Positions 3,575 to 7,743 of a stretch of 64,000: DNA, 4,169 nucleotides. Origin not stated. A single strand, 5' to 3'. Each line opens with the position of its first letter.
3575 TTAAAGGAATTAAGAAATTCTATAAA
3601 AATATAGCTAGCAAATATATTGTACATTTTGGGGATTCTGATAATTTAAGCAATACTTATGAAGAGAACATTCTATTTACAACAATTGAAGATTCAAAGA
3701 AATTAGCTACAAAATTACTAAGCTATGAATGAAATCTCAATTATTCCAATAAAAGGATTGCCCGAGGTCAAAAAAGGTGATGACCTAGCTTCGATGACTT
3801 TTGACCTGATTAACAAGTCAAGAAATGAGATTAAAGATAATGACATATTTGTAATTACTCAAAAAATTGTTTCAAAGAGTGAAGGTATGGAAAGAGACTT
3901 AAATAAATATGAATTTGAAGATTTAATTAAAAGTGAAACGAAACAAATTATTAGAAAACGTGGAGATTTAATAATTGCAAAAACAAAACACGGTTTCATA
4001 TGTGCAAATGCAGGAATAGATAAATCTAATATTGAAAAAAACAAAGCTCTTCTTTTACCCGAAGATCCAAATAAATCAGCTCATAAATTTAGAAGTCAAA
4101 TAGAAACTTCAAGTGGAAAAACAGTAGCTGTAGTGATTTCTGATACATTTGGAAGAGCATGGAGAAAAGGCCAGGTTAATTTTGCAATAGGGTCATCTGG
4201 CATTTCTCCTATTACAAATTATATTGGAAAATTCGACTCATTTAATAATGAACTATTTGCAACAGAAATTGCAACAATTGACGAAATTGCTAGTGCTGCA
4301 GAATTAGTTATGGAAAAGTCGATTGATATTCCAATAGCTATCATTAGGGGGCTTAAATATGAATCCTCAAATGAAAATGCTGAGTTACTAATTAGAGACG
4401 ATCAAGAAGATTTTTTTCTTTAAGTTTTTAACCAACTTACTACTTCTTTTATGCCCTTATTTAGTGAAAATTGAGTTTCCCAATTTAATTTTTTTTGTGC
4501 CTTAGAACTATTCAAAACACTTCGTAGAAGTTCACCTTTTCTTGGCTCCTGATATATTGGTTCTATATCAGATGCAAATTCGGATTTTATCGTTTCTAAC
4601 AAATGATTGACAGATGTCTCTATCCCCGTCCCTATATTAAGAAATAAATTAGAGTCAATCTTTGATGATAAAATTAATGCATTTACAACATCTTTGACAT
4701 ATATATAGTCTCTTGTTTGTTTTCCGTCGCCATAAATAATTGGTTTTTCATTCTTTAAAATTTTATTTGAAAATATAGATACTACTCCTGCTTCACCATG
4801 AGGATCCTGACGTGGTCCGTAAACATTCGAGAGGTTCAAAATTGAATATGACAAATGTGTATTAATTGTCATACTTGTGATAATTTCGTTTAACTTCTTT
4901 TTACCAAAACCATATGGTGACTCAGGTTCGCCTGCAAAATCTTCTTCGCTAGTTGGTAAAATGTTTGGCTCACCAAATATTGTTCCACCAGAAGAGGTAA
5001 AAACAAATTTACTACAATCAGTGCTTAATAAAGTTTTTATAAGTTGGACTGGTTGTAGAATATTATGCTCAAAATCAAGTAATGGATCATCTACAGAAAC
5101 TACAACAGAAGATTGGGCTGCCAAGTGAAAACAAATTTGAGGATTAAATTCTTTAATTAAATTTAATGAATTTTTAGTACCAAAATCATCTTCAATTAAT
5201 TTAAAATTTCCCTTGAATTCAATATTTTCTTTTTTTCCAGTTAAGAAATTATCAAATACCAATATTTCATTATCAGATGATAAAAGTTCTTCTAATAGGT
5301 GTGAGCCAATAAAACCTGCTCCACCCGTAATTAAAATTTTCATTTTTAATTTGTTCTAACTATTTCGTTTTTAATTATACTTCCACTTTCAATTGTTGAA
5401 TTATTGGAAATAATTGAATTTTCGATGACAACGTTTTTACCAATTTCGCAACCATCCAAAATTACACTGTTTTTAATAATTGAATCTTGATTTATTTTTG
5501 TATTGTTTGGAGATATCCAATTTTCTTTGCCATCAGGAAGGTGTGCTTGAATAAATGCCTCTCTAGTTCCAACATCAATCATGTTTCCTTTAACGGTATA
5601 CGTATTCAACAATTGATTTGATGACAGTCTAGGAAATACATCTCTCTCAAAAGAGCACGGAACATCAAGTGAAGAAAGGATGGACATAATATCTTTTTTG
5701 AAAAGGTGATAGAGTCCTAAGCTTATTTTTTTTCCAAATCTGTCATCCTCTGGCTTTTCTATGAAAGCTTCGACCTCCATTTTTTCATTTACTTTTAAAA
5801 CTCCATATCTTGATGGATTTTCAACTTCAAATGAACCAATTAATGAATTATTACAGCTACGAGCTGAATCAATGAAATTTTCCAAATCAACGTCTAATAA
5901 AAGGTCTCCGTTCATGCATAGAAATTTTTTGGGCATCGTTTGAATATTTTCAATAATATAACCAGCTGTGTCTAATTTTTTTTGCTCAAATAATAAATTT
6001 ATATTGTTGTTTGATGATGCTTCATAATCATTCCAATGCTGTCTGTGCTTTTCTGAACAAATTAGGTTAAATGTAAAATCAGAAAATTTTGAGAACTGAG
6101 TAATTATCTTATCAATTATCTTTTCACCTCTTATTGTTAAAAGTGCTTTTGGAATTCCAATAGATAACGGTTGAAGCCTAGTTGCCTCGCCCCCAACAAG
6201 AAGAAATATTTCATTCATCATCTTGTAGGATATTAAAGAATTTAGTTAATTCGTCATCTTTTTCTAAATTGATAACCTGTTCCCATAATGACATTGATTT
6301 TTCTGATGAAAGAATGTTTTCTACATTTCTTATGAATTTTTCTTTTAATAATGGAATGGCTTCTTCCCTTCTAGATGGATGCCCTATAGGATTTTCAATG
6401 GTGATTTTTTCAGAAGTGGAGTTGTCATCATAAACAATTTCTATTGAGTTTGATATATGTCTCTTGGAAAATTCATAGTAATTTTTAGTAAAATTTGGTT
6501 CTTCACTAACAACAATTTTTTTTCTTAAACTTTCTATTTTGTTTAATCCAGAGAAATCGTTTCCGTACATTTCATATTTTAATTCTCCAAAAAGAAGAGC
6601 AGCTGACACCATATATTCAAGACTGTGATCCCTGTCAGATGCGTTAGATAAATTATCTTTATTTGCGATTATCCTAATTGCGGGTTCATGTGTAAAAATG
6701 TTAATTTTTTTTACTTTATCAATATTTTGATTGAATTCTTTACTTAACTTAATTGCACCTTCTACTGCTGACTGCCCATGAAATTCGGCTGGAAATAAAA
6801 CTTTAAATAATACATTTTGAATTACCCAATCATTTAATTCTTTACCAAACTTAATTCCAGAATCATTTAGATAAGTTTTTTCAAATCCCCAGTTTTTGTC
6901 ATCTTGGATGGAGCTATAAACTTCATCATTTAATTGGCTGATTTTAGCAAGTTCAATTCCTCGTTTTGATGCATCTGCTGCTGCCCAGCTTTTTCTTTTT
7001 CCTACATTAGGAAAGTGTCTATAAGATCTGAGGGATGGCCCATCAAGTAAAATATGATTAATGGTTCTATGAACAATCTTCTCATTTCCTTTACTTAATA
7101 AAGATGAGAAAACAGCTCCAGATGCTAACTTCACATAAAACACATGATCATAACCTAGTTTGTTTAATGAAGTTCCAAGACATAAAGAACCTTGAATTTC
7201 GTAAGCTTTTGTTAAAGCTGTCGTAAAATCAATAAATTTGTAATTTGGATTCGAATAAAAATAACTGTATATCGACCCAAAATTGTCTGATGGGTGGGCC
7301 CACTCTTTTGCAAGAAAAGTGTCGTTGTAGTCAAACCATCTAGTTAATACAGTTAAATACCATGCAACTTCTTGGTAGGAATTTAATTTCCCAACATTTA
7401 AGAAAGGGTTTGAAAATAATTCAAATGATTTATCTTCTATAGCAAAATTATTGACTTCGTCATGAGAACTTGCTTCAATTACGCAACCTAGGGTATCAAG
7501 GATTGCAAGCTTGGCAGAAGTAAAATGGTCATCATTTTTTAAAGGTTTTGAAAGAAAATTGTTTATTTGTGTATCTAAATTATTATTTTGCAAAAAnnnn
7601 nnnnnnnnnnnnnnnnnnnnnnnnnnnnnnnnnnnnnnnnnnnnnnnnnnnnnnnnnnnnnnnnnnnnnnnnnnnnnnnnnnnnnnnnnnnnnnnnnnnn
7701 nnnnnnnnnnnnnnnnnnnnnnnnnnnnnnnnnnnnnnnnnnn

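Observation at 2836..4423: F420 biosynthesis genes cofD and a stand-alone (archaeal-style) cofE in a low-GC bacterial genome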

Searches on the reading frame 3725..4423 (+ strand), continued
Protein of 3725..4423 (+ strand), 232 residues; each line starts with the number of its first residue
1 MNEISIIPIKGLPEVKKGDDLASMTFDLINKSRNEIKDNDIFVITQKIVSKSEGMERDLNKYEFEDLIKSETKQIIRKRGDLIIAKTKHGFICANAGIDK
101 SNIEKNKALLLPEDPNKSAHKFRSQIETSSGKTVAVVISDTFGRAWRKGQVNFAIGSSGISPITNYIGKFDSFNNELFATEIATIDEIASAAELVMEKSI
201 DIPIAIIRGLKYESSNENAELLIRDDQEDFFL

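Call 83: find_encoding_contigs(protein=P0299, flank=8000, max_places=2)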
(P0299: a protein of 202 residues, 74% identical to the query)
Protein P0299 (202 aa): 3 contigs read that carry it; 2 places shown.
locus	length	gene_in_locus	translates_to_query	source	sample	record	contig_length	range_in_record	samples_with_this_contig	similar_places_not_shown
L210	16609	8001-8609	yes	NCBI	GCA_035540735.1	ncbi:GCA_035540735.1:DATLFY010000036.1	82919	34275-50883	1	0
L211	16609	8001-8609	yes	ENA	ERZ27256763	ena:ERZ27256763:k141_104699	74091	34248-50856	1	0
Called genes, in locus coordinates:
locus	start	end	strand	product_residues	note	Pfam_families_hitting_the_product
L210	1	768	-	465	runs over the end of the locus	PF18986:DUF5719, PF07100:ASRT (faint), PF18986:DUF5719 (weak)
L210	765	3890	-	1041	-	PF00535:Glycos_transf_2, PF10111:Glyco_tranf_2_2 (weak), PF13641:Glyco_tranf_2_3, PF13632:Glyco_trans_2_3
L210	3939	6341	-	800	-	PF04055:Radical_SAM, PF19288:CofH_C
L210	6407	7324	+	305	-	PF01933:CofD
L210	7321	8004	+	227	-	PF01996:F420_ligase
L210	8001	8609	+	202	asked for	PF00881:Nitroreductase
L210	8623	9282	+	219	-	PF11303:DUF3105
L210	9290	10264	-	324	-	PF01073:3Beta_HSD, PF01370:Epimerase, PF02719:Polysacc_synt_2, PF04321:RmlD_sub_bind, PF13460:NAD_binding_10 (faint), PF16363:GDP_Man_Dehyd, PF07993:NAD_binding_4 (weak)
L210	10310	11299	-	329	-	PF00483:NTP_transferase, PF12804:NTP_transf_3, PF25087:GMPPB_C, PF24894:Hexapep_GlmU, PF25084:LbH_EIF2B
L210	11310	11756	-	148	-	PF00892:EamA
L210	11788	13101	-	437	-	PF08486:SpoIID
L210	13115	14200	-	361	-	PF13439:Glyco_transf_4, PF13579:Glyco_trans_4_4, PF00534:Glycos_transf_1, PF13692:Glyco_trans_1_4, PF13524:Glyco_trans_1_2 (weak), PF20706:GT4-conflict (weak)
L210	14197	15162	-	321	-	PF01073:3Beta_HSD (faint), PF01370:Epimerase, PF04321:RmlD_sub_bind, PF16363:GDP_Man_Dehyd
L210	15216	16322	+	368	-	PF13439:Glyco_transf_4, PF13579:Glyco_trans_4_4, PF00534:Glycos_transf_1, PF20706:GT4-conflict, PF13692:Glyco_trans_1_4, PF13524:Glyco_trans_1_2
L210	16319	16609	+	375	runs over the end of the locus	PF13439:Glyco_transf_4, PF13579:Glyco_trans_4_4 (weak), PF00534:Glycos_transf_1, PF13692:Glyco_trans_1_4, PF20706:GT4-conflict, PF13524:Glyco_trans_1_2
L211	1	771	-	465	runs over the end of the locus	PF18986:DUF5719, PF07100:ASRT (faint), PF18986:DUF5719 (weak)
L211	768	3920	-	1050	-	PF00535:Glycos_transf_2, PF10111:Glyco_tranf_2_2 (weak), PF13641:Glyco_tranf_2_3, PF13632:Glyco_trans_2_3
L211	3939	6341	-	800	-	PF04055:Radical_SAM, PF19288:CofH_C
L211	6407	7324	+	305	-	PF01933:CofD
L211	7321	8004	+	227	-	PF01996:F420_ligase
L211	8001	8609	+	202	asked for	PF00881:Nitroreductase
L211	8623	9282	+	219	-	PF11303:DUF3105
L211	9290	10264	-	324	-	PF01073:3Beta_HSD, PF01370:Epimerase, PF02719:Polysacc_synt_2, PF04321:RmlD_sub_bind, PF13460:NAD_binding_10 (faint), PF16363:GDP_Man_Dehyd, PF07993:NAD_binding_4 (weak)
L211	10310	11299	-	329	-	PF00483:NTP_transferase, PF12804:NTP_transf_3, PF25087:GMPPB_C, PF24894:Hexapep_GlmU, PF25084:LbH_EIF2B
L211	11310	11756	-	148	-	PF00892:EamA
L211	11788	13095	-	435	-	PF08486:SpoIID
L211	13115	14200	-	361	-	PF13439:Glyco_transf_4, PF13579:Glyco_trans_4_4, PF00534:Glycos_transf_1, PF13692:Glyco_trans_1_4, PF13524:Glyco_trans_1_2 (weak), PF20706:GT4-conflict (weak)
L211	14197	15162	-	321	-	PF01073:3Beta_HSD (faint), PF01370:Epimerase, PF04321:RmlD_sub_bind, PF16363:GDP_Man_Dehyd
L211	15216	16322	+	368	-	PF13439:Glyco_transf_4, PF13579:Glyco_trans_4_4, PF00534:Glycos_transf_1, PF20706:GT4-conflict, PF13692:Glyco_trans_1_4, PF13524:Glyco_trans_1_2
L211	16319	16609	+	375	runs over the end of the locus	PF13439:Glyco_transf_4, PF13579:Glyco_trans_4_4 (weak), PF00534:Glycos_transf_1, PF13692:Glyco_trans_1_4, PF20706:GT4-conflict, PF13524:Glyco_trans_1_2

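Call 84: find_encoding_contigs(protein=P0370, flank=8000, max_places=2)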
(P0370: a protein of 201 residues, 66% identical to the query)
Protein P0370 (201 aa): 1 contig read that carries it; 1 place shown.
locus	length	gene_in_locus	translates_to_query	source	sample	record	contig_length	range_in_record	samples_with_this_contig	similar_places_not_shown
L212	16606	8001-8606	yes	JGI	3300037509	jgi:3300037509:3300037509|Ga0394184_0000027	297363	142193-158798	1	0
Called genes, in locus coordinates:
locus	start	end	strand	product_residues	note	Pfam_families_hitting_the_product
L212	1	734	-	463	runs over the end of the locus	PF18986:DUF5719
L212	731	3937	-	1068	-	PF00535:Glycos_transf_2, PF13641:Glyco_tranf_2_3, PF13632:Glyco_trans_2_3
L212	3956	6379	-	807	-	PF04055:Radical_SAM, PF19288:CofH_C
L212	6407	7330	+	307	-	PF01933:CofD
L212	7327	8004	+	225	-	PF01996:F420_ligase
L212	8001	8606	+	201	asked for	PF00881:Nitroreductase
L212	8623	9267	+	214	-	PF11303:DUF3105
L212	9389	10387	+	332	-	-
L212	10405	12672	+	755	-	-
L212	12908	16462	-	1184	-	PF02366:PMT, PF13231:PMT_2 (weak), PF16192:PMT_4TMC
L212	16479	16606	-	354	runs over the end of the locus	-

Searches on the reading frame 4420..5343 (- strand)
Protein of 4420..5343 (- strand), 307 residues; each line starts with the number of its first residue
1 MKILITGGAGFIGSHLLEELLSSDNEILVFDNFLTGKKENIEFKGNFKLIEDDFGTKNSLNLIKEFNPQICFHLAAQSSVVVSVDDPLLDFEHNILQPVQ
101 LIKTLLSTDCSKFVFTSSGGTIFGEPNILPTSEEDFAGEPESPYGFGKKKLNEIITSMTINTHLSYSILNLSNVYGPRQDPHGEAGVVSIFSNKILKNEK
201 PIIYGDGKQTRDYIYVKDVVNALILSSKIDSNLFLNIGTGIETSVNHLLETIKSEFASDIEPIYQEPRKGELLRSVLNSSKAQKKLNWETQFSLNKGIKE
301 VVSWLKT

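Call 3: search_protein_families(library=pfam, proteins=[window:4420-5343:-], max_evalue=0.01)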
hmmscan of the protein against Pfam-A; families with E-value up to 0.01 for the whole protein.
window:4420-5343:- (307 aa): 6 families
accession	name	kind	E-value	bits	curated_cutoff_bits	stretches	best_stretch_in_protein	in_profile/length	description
PF16363.11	GDP_Man_Dehyd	-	3e-46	158.9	27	1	4-300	1-331/332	GDP-mannose 4,6 dehydratase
PF01370.27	Epimerase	-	3.1e-45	154.9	20.9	1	3-226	1-224/240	NAD dependent epimerase/dehydratase family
PF01073.25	3Beta_HSD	-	1.3e-12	47.8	22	1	4-228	1-230/280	3-beta hydroxysteroid dehydrogenase/isomerase family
PF02719.21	Polysacc_synt_2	-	1.9e-09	37.6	20.2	1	3-280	1-276/293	Polysaccharide biosynthesis protein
PF04321.23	RmlD_sub_bind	-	1.1e-05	25.2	27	1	1-178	1-155/287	RmlD substrate binding domain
PF07993.18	NAD_binding_4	-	1.2e-05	25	20.1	1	5-27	1-23/258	Male sterility protein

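Call 4: search_protein_families(library=ncbifam, proteins=[window:4420-5343:-], max_evalue=0.01)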
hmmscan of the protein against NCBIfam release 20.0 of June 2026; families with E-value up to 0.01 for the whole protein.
window:4420-5343:- (307 aa): 26 families (the best 25 are shown)
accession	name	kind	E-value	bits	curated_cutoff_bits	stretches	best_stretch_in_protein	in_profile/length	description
TIGR01179.1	galE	equivalog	3.7e-48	164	262.3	1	2-306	1-326/332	UDP-glucose 4-epimerase GalE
TIGR01181.1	dTDP_gluc_dehyt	equivalog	6e-41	140.6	365.1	1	2-305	1-311/321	dTDP-glucose 4,6-dehydratase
TIGR02197.1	heptose_epim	equivalog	3.5e-31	108.5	274.6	1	3-306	1-314/316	ADP-glyceromanno-heptose 6-epimerase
NF011728.1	PRK15181.1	equivalog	4.1e-31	108.3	760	1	3-305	18-337/348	Vi polysaccharide biosynthesis UDP-N-acetylglucosaminuronic acid C-4 epimerase TviC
TIGR04180.1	EDH_00030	hypoth_equivalog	9.5e-31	106.9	475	1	3-292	1-296/297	NAD-dependent 4,6-dehydratase LegB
NF007956.0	PRK10675.1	subfamily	1.5e-26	93.4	394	1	1-304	1-328/338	UDP-glucose 4-epimerase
NF007490.0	PRK10084.1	subfamily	7.3e-21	74.5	649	2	128-305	151-334/361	dTDP-glucose 4,6-dehydratase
NF007582.0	PRK10217.1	equivalog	2e-20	73.2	698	1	2-305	3-331/355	dTDP-glucose 4,6-dehydratase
TIGR02622.1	CDP_4_6_dhtase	equivalog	1.7e-16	60.3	278.45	2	2-114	6-124/352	CDP-glucose 4,6-dehydratase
NF008360.0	PRK11150.1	equivalog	2e-16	60.1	452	1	3-263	2-262/310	ADP-glyceromanno-heptose 6-epimerase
TIGR01472.1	gmd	equivalog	6.2e-13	48.7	415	1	4-252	4-264/342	GDP-mannose 4,6-dehydratase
NF047922.1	GDPFucSynFcl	equivalog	1.2e-12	47.9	500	1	3-304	5-300/308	GDP-L-fucose synthase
NF008872.0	PRK11908.1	equivalog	1.7e-11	43.7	294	1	1-252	2-267/349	bifunctional UDP-4-keto-pentose/UDP-xylose synthase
NF043036.1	ErythonDh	equivalog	2e-11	43.7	325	1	1-155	1-160/321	D-erythronate dehydrogenase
TIGR03466.1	HpnA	hypoth_equivalog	9.7e-11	41.1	367.65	1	1-177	1-173/327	hopanoid-associated sugar epimerase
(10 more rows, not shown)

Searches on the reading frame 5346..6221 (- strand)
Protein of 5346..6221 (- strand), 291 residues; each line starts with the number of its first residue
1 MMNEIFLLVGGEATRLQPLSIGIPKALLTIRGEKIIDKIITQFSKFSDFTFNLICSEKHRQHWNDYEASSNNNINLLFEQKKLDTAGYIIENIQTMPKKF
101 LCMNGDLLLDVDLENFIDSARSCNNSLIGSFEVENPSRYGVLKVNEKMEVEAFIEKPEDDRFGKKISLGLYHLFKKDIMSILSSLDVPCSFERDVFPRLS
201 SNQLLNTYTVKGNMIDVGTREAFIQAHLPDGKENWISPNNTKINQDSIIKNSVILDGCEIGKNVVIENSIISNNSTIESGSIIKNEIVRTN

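Call 3: search_protein_families(library=pfam, proteins=[window:5346-6221:-], max_evalue=0.01)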
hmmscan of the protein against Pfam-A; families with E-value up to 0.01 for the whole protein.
window:5346-6221:- (291 aa): 7 families
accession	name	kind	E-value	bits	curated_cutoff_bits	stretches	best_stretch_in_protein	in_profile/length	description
PF00483.29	NTP_transferase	-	2.7e-29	102.9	21.2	1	7-228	4-240/245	Nucleotidyl transferase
PF25084.1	LbH_EIF2B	-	6.9e-11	42.5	54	1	238-289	25-76/105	EIF2B subunit epsilon LbH domain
PF24894.1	Hexapep_GlmU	-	2.2e-06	28.2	23.3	1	239-283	39-83/104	GlmU-like, C-terminal hexapeptide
PF07959.18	Fucose_pyrophosphorylase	-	7.6e-05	22.3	34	1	202-285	250-323/418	Fucose pyrophosphorylase domain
PF00132.30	Hexapep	-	8.3e-05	22.6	27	1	240-268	1-30/36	Bacterial transferase hexapeptide (six repeats)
PF25247.1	LbH_GLGC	-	0.00025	21.4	27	1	241-288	6-51/135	GLGC left-handed parallel beta-helix domain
PF12804.13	NTP_transf_3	-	0.0064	17.1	27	1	7-50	3-42/160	MobA-like NTP transferase domain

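Call 4: search_protein_families(library=ncbifam, proteins=[window:5346-6221:-], max_evalue=0.01)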
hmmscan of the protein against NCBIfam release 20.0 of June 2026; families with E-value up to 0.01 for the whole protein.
window:5346-6221:- (291 aa): 29 families (the best 25 are shown)
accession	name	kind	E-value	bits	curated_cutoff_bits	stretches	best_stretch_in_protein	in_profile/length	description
NF052502.1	man1P_GTase_Rv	exception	1.1e-32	113.4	440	2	6-226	4-226/352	mannose-1-phosphate guanylyltransferase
TIGR03992.1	Arch_glmU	subfamily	2e-28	99.4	292.1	1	6-219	4-216/393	bifunctional sugar-1-phosphate nucleotidylyltransferase/acetyltransferase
TIGR01208.1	rmlA_long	equivalog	7.8e-23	80.9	320.25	1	7-288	4-302/353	glucose-1-phosphate thymidylyltransferase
NF041173.1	Sug_nt_acttase_Thmprot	equivalog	2e-22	79.7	600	1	5-286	3-284/405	bifunctional sugar-1-phosphate nucleotidylyltransferase/acetyltransferase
TIGR02091.1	glgC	equivalog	4.1e-20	72.2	424.9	2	8-228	6-257/364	glucose-1-phosphate adenylyltransferase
NF003670.0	PRK05293.1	equivalog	2.4e-19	69.5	470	2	94-228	115-256/382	glucose-1-phosphate adenylyltransferase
NF002772.0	PRK02862.1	equivalog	1.6e-16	60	537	2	167-288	209-344/429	glucose-1-phosphate adenylyltransferase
TIGR01173.1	glmU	equivalog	7e-16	58.1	366.85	2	5-185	3-184/452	bifunctional UDP-N-acetylglucosamine diphosphorylase/glucosamine-1-phosphate N-acetyltransferase GlmU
NF041313.1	UDPGP_AglF_Halo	equivalog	7.9e-15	54.9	400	1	7-183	5-183/234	UTP--glucose-1-phosphate uridylyltransferase AglF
NF049965.1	GlMnHpPGnyltfHddC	equivalog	1.3e-12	47.8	300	1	5-194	3-186/221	D-glycero-D-manno-heptose 1-phosphate guanosyltransferase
NF001947.0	PRK00725.1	subfamily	5.6e-12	45.1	470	2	58-213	79-259/426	glucose-1-phosphate adenylyltransferase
NF010939.0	PRK14359.1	equivalog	5.7e-12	45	592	1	2-182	2-179/430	bifunctional UDP-N-acetylglucosamine diphosphorylase/glucosamine-1-phosphate N-acetyltransferase GlmU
NF010940.0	PRK14360.1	equivalog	5.8e-11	41.6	602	1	5-186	4-189/452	bifunctional UDP-N-acetylglucosamine diphosphorylase/glucosamine-1-phosphate N-acetyltransferase GlmU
TIGR02623.1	G1P_cyt_trans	equivalog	1.3e-10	41.2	300.25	1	30-213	55-228/255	glucose-1-phosphate cytidylyltransferase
NF002023.0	PRK00844.1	subfamily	9.2e-10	37.9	458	1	239-283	337-381/408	glucose-1-phosphate adenylyltransferase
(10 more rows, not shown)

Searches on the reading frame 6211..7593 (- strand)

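Call 3: search_protein_families(library=pfam, proteins=[window:6211-7593:-], max_evalue=0.01)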
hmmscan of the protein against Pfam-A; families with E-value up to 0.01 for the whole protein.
window:6211-7593:- (460 aa): 2 families
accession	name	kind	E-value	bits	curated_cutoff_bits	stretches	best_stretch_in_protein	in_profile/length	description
PF19305.4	MmgE_PrpD_C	-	5.5e-40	137.4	32.1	1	267-437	1-165/173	MmgE/PrpD C-terminal domain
PF03972.19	MmgE_PrpD_N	-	4.9e-39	134.5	32.1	1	21-248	17-242/244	MmgE/PrpD N-terminal domain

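Call 4: search_protein_families(library=ncbifam, proteins=[window:6211-7593:-], max_evalue=0.01)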
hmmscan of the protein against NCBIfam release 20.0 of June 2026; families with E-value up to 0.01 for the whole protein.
window:6211-7593:- (460 aa): 3 families
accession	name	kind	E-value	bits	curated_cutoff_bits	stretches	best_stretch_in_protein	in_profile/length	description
NF006943.0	PRK09425.1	equivalog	6e-126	421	575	1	14-444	24-464/480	bifunctional 2-methylcitrate dehydratase/aconitate hydratase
TIGR02330.1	prpD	equivalog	1.5e-112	376.7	458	1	14-444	12-452/468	2-methylcitrate dehydratase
NF042438.1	PrpD_hiGCgrampos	equivalog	1.2e-16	60.4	950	1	74-423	92-446/499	2-methylcitrate dehydratase PrpD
